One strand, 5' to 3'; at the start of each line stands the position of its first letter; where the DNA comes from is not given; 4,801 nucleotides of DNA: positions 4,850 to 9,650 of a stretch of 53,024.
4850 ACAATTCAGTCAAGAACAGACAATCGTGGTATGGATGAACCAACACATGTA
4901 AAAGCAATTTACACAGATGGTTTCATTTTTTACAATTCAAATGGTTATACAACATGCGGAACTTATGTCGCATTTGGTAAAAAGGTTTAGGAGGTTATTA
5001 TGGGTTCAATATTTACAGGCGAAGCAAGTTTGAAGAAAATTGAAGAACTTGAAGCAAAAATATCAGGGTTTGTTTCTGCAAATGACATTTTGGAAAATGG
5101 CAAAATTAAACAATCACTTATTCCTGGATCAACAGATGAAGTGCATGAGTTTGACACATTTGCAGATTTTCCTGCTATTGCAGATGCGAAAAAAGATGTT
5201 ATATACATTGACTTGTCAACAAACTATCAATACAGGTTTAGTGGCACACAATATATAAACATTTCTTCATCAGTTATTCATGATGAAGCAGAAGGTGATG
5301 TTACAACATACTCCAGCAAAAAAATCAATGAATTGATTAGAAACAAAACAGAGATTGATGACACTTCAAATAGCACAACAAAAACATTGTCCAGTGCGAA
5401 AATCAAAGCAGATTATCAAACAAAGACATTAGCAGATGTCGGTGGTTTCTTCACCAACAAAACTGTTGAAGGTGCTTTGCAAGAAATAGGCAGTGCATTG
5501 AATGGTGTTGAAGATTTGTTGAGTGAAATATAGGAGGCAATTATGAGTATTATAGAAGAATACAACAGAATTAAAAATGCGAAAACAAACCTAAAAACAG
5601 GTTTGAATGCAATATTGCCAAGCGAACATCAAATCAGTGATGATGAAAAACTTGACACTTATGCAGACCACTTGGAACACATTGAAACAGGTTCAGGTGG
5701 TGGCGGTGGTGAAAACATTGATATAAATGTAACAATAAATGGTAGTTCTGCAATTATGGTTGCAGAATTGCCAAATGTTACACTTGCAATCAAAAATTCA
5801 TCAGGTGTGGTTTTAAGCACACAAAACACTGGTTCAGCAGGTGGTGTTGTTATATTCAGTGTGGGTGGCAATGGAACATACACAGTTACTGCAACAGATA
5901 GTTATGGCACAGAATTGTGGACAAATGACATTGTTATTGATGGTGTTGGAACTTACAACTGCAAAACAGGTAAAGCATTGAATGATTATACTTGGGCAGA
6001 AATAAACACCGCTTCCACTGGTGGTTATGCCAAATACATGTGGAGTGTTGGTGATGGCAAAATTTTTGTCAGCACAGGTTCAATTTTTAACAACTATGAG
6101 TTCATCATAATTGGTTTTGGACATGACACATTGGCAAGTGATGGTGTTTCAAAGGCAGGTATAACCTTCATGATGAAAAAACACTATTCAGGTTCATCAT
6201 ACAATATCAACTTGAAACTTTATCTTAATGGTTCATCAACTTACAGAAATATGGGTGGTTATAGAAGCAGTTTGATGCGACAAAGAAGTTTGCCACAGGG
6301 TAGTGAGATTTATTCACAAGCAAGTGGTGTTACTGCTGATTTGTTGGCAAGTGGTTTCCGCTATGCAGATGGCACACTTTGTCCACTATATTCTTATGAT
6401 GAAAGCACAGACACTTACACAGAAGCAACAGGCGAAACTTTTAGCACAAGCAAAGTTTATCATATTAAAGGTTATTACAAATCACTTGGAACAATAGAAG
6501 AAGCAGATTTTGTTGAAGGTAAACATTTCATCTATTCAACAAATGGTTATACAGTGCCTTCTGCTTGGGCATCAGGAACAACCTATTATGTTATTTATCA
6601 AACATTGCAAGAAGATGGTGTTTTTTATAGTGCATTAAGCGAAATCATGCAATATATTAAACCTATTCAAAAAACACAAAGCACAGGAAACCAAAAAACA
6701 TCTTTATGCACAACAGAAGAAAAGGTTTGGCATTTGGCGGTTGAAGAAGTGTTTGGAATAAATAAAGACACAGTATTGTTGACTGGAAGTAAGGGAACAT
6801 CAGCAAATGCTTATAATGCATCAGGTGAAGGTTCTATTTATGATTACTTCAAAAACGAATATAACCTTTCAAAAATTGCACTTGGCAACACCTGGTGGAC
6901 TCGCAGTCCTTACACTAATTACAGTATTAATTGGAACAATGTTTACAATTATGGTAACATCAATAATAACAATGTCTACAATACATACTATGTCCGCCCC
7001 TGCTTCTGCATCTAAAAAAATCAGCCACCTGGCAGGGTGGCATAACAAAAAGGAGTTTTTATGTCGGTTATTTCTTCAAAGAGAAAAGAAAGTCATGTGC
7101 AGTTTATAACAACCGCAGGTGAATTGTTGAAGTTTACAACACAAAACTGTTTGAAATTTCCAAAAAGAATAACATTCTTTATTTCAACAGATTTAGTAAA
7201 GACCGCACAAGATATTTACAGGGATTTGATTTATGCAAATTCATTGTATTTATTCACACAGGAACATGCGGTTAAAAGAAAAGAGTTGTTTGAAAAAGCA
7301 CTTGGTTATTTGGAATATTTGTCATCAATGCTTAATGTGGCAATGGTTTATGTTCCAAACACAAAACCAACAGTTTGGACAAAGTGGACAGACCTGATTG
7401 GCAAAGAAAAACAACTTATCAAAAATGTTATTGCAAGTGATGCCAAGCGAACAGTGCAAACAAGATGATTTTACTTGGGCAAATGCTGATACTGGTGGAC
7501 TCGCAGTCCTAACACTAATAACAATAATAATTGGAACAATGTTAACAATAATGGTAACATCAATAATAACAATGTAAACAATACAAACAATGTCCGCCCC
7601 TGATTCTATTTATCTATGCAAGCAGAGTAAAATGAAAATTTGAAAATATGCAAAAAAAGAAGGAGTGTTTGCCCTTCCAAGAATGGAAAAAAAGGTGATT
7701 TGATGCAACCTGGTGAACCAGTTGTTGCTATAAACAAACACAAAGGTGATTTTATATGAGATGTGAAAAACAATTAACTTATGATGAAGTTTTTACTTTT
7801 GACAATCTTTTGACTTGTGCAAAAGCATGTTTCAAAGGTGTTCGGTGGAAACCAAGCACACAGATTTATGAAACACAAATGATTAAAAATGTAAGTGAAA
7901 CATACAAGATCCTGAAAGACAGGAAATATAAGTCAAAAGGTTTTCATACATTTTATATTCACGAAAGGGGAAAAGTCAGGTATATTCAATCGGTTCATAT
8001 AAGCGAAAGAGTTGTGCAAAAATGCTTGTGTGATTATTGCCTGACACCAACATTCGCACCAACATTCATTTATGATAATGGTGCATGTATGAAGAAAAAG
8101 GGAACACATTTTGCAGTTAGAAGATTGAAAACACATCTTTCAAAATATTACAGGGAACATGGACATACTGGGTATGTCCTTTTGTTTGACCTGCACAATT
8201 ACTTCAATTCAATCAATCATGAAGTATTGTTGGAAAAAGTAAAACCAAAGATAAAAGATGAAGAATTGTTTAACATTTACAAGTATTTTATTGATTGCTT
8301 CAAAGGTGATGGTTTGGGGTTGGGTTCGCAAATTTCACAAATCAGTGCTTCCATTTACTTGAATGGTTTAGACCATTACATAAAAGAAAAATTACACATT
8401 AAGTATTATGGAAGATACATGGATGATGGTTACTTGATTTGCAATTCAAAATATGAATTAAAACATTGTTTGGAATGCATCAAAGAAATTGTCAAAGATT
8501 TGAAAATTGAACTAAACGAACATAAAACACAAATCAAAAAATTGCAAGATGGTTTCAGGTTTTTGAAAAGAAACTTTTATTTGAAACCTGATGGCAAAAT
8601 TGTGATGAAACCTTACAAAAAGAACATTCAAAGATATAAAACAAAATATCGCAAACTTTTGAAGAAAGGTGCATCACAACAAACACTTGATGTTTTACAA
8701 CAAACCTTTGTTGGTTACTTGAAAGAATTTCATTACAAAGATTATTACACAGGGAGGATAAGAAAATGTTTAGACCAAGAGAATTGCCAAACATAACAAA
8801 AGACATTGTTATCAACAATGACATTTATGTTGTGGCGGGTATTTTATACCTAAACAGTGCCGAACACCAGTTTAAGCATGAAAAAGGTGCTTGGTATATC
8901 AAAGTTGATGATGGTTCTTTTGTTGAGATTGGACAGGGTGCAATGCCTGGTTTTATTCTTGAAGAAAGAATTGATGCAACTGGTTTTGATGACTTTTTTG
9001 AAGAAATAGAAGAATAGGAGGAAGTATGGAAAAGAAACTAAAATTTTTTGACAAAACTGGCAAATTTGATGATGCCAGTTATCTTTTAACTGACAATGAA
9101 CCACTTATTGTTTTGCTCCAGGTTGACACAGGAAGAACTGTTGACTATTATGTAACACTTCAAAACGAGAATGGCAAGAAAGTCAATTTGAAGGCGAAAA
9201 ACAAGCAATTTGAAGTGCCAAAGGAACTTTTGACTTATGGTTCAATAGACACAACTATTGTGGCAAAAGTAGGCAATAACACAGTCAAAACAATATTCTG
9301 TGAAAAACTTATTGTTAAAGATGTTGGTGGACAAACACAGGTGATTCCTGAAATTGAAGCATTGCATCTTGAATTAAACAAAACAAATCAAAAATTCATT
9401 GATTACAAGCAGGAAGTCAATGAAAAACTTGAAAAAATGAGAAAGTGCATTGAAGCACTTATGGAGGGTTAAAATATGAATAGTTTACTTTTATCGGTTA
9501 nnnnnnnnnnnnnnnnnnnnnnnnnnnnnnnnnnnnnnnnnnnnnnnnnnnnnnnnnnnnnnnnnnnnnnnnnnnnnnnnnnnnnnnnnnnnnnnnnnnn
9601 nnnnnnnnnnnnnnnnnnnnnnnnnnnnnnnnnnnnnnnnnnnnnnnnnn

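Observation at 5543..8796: Complete diversity-generating retroelement (target - avd - TR - RT) inside a prophage tail-fibre module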

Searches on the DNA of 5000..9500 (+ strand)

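Call 9: search_dna_similar(query=window:5000-9500:+, collection=phages, mode=distant, max_rows=20)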
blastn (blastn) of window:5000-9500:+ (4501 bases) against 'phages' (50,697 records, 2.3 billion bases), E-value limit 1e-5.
No match.

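Call 36: search_rna_families(source=window, start=7380, end=7820, threshold=evalue, max_evalue=1, show_alignments=2)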
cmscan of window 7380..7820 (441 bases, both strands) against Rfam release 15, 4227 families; matches with E-value up to 1: 1.
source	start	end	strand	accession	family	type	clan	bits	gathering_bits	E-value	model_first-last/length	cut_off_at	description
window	7613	7761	+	RF03077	RT-2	Gene; sRNA;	-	40.7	40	3.4e-08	1-222/222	no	RT-2 RNA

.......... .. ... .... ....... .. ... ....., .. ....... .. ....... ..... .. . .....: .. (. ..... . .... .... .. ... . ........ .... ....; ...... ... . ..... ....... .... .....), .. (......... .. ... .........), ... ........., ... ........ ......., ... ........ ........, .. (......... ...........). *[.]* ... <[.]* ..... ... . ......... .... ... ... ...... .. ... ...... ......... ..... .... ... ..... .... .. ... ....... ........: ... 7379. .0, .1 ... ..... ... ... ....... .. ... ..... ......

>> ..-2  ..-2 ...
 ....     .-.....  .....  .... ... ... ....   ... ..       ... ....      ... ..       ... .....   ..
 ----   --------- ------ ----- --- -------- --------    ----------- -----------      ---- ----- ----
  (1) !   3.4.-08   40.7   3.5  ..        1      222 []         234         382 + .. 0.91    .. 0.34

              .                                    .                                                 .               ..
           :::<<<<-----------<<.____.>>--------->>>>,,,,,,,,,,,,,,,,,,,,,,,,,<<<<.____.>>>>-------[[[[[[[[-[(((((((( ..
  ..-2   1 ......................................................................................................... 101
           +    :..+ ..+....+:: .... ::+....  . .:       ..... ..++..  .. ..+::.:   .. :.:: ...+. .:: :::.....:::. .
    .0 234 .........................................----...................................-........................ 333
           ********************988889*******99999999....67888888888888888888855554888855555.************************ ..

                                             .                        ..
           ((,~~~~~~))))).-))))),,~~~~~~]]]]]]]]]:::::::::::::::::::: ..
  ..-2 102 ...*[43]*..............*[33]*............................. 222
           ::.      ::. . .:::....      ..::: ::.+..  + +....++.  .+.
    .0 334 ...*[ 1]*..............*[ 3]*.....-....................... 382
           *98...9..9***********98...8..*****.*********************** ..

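Call 63: search_rna_families(sources=[L029, L030, L031, L032, L033, L034, L035, L036, L037, L038, L039], threshold=gathering)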
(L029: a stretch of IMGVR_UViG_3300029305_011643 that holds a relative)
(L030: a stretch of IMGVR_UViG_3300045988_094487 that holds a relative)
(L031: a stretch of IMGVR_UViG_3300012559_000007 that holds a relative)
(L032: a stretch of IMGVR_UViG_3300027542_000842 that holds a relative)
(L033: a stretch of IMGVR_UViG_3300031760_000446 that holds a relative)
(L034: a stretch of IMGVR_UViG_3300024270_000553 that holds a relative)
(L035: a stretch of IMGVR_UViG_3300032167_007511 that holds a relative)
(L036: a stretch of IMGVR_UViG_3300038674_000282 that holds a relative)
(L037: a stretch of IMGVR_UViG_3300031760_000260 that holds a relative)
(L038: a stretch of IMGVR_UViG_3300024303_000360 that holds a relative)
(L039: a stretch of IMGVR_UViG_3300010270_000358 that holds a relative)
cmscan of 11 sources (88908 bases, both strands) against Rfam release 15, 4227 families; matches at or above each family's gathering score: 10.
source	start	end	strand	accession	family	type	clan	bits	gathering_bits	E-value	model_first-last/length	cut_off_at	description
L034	904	1128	+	RF03077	RT-2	Gene; sRNA;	-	153.1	40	4.5e-36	1-222/222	no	RT-2 RNA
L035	3682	3906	+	RF03077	RT-2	Gene; sRNA;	-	153.1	40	4.5e-36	1-222/222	no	RT-2 RNA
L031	3720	3939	+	RF03077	RT-2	Gene; sRNA;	-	130.8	40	4.2e-30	1-222/222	no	RT-2 RNA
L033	3680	3909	+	RF03077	RT-2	Gene; sRNA;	-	124.9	40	1.6e-28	1-222/222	no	RT-2 RNA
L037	3644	3908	+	RF03077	RT-2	Gene; sRNA;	-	121.7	40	1.2e-27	1-222/222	no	RT-2 RNA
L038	3690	3912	+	RF03077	RT-2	Gene; sRNA;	-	119.3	40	5.2e-27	1-222/222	no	RT-2 RNA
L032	3698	3920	+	RF03077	RT-2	Gene; sRNA;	-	113.9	40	1.4e-25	1-222/222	no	RT-2 RNA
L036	3684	3906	+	RF03077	RT-2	Gene; sRNA;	-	108.3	40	4.7e-24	1-222/222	no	RT-2 RNA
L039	3698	3918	+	RF03077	RT-2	Gene; sRNA;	-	102.8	40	1.4e-22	1-222/222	no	RT-2 RNA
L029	3858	4006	+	RF03077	RT-2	Gene; sRNA;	-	42.5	40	2.2e-06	1-222/222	no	RT-2 RNA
